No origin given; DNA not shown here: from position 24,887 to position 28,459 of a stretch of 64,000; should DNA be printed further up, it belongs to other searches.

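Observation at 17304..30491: Two tandem fasciclin-SusC-SusD modules forming a PUL-like operon with no recognisable CAZyme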

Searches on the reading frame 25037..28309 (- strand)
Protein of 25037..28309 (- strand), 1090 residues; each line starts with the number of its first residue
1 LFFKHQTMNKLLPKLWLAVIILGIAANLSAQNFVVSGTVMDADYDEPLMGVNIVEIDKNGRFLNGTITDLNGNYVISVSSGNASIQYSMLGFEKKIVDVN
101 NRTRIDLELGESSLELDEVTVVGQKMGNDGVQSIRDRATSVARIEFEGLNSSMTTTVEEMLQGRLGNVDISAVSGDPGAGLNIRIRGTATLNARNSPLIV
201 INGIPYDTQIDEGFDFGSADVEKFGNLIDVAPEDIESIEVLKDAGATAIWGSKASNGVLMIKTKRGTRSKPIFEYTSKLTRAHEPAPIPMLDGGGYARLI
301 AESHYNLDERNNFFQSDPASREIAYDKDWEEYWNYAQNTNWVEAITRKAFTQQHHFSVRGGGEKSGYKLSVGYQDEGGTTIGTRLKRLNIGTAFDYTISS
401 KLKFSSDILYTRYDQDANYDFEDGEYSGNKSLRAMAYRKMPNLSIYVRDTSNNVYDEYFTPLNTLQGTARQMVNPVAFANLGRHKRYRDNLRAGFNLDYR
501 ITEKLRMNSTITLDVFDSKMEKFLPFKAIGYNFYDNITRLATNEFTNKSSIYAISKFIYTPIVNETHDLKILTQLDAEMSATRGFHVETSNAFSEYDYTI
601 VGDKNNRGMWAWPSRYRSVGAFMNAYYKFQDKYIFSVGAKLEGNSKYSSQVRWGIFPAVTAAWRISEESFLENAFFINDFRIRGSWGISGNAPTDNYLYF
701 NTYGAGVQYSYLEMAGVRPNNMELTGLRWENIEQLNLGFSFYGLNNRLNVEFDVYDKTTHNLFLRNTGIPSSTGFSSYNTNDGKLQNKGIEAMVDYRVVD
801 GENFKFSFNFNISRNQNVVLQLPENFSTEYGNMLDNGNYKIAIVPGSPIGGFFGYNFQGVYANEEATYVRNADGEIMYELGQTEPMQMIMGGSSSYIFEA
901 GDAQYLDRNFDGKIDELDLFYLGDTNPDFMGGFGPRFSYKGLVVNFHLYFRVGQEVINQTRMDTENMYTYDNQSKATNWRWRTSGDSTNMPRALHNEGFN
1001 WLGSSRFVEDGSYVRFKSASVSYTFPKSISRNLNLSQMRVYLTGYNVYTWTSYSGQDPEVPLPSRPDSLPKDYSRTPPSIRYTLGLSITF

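Call 3: search_protein_families(library=pfam, proteins=[window:25037-28309:-], max_evalue=0.01)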
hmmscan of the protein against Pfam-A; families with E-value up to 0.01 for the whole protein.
window:25037-28309:- (1090 aa): 4 families
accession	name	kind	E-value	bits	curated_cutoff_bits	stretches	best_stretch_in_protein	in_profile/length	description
PF07715.20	Plug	-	1e-14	55.3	23.9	1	135-258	3-107/107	TonB-dependent Receptor Plug Domain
PF13715.12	CarbopepD_reg_2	-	2.1e-14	53.7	32.2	1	35-121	1-88/88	CarboxypepD_reg-like domain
PF00593.30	TonB_dep_Rec_b-barrel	-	1.9e-12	48.3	27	1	455-1047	30-436/436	TonB dependent receptor-like, beta-barrel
PF13620.12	CarboxypepD_reg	-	1.2e-08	35.6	32.3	1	35-107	2-79/82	Carboxypeptidase regulatory-like domain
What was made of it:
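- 25037..28309 (-): SusC1: SusC/RagA-type TonB-dependent transporter (true start probably the ATG at 28288, giving 1083 aa). Pfam Plug, CarboxypepD_reg and beta-barrel (call 3).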

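Call 10: search_protein_families(library=ncbifam, proteins=[window:25037-28309:-], max_evalue=0.001)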
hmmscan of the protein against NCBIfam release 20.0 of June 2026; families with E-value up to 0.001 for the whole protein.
window:25037-28309:- (1090 aa): 3 families
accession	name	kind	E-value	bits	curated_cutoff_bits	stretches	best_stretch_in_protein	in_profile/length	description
TIGR04056.1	OMP_RagA_SusC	subfamily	4.2e-208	694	368.25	1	34-1090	2-981/981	SusC/RagA family TonB-linked outer membrane protein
TIGR04057.1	SusC_RagA_signa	signature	3.1e-14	52.5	46.2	1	234-264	1-31/31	SusC/RagA subfamily TonB-dependent outer membrane receptor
NF053590.1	TonB_dep_TOL0244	equivalog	1.4e-06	27.2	645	1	227-270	104-146/604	TOL_0244 family TonB-dependent receptor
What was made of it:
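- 25037..28309 (-): TIGR04056 694 bits plus the SusC signature TIGR04057 (call 10).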

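Call 75: search_solved_structures(query=window:25037-28309:-, max_evalue=1e-20)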
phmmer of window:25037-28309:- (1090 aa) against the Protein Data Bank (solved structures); distinct sequences matched with E-value up to 1e-20: 9.
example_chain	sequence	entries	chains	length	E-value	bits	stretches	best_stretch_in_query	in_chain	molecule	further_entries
8aa4_A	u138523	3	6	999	4.6e-94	319.3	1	19-1089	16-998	SusC homolog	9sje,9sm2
5t3r_D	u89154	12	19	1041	7.4e-57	196.1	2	21-398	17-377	SusC homolog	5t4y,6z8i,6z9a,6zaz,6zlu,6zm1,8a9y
6sli_B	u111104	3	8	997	5e-49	170.2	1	31-816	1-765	RagA protein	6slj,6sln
8ypt_C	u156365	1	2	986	4.7e-47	163.7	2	139-281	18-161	TonB-linked outer membrane protein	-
8ypu_C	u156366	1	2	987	4.8e-47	163.6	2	139-281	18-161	SusC/RagA family TonB-linked outer membrane protein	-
6zlt_B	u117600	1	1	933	2.3e-46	161.4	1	613-1066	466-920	SusC homolog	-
6sml_B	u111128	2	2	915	3.4e-38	134.3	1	132-816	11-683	RagA protein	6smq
6sm3_B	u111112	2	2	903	8.5e-38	133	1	139-816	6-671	RagA protein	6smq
5fq6_B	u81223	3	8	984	7.9e-28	100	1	109-852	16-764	SUSC/RAGA FAMILY TONB-LINKED OUTER MEMBRANE PROTEIN | BT_2264 | OUTER MEMBRANE PROTEIN OMP121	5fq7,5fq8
